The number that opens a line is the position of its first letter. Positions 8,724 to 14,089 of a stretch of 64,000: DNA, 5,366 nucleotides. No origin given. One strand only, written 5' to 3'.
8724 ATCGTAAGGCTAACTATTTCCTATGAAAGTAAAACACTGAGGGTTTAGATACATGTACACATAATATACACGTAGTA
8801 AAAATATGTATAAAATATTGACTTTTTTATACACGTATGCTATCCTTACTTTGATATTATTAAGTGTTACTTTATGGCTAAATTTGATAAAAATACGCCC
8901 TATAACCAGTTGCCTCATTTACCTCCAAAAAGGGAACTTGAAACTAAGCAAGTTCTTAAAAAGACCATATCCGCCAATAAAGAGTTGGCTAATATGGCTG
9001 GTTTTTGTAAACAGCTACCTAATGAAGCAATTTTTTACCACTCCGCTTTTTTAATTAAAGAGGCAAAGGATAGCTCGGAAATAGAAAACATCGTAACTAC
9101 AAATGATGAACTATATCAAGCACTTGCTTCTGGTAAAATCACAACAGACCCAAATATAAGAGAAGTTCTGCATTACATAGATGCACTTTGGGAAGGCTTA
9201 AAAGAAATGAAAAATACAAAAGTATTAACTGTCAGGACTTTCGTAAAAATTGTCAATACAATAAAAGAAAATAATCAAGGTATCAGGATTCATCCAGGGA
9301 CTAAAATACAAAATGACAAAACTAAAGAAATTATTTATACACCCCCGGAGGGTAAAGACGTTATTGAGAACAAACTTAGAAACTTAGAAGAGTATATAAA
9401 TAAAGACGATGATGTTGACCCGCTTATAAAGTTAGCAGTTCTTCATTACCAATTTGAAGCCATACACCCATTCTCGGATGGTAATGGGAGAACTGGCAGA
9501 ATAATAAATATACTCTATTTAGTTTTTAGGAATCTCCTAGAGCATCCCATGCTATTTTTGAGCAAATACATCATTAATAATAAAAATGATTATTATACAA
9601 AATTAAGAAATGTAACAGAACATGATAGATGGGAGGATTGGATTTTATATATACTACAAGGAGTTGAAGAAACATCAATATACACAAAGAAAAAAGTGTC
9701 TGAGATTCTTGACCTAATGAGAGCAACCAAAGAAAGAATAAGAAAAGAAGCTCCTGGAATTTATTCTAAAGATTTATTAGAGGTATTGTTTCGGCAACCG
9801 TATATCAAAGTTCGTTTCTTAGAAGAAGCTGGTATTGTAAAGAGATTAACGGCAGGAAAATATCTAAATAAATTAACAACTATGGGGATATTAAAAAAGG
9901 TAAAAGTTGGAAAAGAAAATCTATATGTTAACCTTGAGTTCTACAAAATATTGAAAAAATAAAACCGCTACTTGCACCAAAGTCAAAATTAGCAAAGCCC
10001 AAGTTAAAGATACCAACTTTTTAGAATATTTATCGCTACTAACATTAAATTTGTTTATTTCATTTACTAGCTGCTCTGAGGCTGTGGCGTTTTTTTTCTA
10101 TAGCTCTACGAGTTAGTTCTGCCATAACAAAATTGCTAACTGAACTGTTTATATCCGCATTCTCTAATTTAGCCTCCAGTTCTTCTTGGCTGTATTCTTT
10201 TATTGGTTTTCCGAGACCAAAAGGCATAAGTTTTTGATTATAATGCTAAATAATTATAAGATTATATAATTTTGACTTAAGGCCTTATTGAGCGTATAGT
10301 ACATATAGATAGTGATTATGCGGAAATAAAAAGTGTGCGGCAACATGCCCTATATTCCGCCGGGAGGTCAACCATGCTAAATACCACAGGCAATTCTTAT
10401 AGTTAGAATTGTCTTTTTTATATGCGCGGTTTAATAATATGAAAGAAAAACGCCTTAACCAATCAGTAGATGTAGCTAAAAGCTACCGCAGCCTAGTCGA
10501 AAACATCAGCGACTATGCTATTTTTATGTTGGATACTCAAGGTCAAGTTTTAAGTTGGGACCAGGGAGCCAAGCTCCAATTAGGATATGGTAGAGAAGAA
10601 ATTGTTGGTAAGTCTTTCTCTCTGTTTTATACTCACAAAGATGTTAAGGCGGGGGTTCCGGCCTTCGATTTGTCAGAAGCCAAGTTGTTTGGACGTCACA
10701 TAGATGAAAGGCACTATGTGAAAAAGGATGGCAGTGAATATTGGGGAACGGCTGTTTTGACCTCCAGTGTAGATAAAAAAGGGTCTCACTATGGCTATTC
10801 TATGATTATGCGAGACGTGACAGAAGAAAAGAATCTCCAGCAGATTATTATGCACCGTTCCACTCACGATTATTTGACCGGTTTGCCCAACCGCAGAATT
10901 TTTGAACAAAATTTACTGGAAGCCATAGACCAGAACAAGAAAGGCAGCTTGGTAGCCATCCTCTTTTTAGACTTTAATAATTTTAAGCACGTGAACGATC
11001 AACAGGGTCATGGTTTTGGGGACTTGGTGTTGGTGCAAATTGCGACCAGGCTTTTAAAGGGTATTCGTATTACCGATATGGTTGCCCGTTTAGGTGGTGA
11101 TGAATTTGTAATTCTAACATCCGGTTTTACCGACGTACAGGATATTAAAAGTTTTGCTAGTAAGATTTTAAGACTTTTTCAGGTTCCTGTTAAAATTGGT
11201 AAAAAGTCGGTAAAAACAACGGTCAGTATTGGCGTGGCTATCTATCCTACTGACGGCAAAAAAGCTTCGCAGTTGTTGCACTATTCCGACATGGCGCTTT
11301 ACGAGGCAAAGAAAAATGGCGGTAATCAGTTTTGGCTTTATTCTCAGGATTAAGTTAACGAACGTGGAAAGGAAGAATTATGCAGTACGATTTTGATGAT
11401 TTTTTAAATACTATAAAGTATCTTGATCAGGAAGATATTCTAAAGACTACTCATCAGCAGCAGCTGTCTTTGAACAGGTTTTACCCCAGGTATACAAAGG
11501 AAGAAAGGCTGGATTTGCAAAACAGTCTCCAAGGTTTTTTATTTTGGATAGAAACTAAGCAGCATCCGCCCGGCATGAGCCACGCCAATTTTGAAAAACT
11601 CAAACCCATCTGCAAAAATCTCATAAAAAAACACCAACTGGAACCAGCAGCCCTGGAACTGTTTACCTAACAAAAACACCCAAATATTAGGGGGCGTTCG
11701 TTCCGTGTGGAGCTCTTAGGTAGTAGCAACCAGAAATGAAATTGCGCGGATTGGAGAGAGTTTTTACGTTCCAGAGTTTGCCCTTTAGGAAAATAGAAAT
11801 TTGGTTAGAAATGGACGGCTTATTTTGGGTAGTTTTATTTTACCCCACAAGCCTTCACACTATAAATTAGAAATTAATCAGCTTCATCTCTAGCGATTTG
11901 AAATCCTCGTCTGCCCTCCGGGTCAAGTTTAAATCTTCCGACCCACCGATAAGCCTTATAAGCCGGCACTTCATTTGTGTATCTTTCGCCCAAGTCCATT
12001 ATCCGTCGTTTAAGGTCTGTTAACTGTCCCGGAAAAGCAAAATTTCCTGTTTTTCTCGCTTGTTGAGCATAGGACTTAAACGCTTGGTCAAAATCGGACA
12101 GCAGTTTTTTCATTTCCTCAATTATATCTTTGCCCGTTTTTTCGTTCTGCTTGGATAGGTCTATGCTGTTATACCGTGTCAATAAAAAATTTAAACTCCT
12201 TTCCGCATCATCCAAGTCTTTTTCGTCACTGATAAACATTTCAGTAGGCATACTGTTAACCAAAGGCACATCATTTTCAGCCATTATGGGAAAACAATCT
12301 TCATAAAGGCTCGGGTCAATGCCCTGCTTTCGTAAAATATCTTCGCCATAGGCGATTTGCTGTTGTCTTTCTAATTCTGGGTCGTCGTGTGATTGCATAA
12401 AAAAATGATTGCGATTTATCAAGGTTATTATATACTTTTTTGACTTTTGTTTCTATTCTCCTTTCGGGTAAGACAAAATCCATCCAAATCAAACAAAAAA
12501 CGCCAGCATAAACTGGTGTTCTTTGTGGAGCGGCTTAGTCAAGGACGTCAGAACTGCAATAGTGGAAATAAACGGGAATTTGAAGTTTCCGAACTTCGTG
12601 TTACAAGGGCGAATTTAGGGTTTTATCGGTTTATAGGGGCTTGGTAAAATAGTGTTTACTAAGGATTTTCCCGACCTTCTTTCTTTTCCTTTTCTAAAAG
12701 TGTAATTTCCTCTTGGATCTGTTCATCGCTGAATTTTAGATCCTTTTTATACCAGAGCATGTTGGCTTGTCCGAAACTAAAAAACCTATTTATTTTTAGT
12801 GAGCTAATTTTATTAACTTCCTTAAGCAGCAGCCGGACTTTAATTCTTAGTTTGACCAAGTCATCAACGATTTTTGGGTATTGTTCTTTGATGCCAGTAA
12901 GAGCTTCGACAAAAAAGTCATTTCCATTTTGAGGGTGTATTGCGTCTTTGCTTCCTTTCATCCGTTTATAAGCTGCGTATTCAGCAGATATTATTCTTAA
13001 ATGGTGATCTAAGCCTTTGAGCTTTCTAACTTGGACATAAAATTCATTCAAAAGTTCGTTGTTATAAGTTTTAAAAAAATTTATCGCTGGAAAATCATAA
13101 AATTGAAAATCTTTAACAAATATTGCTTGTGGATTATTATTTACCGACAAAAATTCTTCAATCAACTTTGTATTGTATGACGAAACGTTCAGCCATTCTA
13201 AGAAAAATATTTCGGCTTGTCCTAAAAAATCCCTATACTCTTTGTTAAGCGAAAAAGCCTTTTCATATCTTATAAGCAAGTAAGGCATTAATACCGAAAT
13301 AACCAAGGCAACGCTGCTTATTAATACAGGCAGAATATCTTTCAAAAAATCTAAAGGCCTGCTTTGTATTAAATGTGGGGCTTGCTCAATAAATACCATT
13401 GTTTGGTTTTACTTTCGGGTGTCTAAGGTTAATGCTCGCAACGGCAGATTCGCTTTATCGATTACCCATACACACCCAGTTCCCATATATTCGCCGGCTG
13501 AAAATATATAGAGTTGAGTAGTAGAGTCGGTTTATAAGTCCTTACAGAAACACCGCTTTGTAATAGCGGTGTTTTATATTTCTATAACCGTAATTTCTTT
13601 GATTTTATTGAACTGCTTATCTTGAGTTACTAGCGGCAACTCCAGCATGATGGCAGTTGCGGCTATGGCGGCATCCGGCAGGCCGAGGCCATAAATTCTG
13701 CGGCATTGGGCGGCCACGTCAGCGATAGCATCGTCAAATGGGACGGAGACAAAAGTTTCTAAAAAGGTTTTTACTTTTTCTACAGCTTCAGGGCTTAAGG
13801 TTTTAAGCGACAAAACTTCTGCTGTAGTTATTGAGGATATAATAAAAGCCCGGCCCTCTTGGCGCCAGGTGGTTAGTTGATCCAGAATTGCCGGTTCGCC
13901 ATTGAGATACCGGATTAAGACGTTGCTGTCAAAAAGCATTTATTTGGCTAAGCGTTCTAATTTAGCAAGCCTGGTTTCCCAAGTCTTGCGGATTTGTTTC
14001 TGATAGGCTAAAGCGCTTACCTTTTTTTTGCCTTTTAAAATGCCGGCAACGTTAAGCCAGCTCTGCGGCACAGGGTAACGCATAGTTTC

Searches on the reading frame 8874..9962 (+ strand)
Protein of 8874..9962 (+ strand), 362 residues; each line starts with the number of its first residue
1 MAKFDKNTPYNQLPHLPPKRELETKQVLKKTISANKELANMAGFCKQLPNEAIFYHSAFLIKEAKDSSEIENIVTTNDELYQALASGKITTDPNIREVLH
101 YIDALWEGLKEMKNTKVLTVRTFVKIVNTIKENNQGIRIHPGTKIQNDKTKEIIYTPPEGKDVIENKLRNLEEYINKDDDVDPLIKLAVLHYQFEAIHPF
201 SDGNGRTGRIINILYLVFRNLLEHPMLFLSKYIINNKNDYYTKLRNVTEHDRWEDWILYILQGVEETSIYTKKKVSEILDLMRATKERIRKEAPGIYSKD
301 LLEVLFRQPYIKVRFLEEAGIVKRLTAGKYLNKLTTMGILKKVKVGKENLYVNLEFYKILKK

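Call 9: search_protein_families(library=pfam, proteins=[window:8874-9962:+], max_evalue=0.01)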
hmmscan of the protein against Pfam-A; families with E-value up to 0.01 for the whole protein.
window:8874-9962:+ (362 aa): 3 families
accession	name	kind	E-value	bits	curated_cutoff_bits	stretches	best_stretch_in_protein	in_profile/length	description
PF21248.3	SoFic-like_C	-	1e-27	96.6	27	1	281-355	1-75/76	Protein adenylyltransferase SoFic-like, C-terminal domain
PF13784.11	Fic_N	-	5.9e-22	78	26.7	1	28-109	1-81/82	Fic/DOC family N-terminal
PF02661.23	Fic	-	2.9e-17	63.7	24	1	150-216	29-93/93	Fic/DOC family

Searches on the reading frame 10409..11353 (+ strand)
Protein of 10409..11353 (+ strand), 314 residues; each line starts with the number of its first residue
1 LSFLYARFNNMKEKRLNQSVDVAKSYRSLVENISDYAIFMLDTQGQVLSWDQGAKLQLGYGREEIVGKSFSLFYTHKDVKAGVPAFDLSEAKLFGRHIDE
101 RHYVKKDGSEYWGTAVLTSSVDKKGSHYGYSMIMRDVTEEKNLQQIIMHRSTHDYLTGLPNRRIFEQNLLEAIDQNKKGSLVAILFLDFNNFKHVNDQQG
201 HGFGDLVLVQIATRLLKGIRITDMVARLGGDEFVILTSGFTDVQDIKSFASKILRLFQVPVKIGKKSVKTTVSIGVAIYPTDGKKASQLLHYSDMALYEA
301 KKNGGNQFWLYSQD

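Call 9: search_protein_families(library=pfam, proteins=[window:10409-11353:+], max_evalue=0.01)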
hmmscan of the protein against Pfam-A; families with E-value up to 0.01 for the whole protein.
window:10409-11353:+ (314 aa): 5 families
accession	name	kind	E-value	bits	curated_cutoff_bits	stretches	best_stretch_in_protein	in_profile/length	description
PF00990.26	GGDEF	-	5.1e-47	160.1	23.8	1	152-307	2-161/161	Diguanylate cyclase, GGDEF domain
PF00989.32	PAS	-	8.1e-11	42.4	22.6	1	26-137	3-113/113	PAS fold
PF13426.13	PAS_9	-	4.8e-10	40.1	27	1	37-139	3-103/103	PAS domain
PF08448.16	PAS_4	-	5.2e-06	27.1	23.1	1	37-141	7-109/110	PAS fold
PF13188.13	PAS_8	-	0.0024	18.2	21.8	0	26-73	3-50/65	PAS domain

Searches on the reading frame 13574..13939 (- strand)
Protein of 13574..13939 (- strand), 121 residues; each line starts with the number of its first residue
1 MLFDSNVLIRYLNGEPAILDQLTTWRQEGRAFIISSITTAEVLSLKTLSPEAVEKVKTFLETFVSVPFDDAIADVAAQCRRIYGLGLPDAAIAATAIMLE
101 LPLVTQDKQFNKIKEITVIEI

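Call 9: search_protein_families(library=pfam, proteins=[window:13574-13939:-], max_evalue=0.01)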
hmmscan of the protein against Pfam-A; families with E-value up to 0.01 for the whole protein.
window:13574-13939:- (121 aa): 1 family
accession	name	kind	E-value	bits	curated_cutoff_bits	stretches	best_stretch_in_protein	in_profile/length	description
PF01850.27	PIN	-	7.1e-17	62.6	23.6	1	1-114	1-118/120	PIN domain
